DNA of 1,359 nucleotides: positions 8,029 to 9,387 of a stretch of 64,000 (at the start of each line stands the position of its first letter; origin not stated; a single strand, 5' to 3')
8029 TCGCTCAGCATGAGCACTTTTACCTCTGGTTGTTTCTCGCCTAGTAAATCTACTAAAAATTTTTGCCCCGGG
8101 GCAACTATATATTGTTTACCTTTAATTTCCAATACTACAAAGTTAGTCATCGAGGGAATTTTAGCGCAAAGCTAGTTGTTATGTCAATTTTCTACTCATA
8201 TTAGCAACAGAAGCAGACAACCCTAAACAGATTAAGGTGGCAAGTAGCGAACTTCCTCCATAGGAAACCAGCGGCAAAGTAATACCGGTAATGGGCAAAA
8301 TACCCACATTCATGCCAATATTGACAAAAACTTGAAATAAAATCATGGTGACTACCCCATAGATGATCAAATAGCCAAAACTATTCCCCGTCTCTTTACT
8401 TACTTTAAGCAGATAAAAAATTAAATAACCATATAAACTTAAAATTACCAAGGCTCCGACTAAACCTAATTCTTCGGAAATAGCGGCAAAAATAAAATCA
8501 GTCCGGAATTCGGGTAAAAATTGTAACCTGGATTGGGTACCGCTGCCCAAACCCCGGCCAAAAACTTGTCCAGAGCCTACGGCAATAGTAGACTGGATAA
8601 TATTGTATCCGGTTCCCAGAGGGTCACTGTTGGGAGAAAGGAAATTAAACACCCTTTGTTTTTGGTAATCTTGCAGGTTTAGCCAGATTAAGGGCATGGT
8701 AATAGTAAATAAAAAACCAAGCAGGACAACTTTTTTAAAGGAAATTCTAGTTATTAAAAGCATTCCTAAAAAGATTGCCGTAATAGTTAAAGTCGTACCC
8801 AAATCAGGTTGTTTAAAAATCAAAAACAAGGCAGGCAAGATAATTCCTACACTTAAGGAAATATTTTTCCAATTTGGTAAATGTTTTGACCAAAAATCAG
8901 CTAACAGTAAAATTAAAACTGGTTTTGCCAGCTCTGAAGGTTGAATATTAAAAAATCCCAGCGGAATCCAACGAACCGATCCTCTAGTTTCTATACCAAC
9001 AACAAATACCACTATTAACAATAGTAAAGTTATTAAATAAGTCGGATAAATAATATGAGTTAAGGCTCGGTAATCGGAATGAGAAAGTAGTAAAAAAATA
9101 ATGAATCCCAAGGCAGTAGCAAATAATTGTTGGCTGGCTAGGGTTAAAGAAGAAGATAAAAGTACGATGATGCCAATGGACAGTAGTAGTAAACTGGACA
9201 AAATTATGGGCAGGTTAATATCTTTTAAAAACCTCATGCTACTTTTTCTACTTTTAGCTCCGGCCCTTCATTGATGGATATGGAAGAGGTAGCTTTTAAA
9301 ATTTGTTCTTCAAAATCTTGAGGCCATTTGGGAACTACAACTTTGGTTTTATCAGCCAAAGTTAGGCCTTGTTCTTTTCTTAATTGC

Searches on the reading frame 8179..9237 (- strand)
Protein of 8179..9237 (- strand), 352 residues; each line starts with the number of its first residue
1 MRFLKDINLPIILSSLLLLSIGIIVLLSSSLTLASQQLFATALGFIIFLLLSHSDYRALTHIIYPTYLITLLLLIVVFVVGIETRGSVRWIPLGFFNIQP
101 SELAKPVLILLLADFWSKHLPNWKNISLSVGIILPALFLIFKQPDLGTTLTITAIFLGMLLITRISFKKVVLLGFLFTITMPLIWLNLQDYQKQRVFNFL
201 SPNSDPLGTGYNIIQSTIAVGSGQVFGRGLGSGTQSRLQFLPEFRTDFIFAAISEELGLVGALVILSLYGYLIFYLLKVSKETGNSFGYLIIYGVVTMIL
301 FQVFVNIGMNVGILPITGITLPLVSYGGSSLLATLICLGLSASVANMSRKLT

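Call 33: search_protein_families(library=pfam, proteins=[window:8179-9237:-], max_evalue=0.001)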
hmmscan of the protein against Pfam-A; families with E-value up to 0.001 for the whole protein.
window:8179-9237:- (352 aa): 1 family
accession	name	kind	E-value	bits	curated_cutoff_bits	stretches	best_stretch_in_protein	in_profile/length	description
PF01098.24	FTSW_RODA_SPOVE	-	1.5e-93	314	26.4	1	25-349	29-355/356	Cell cycle protein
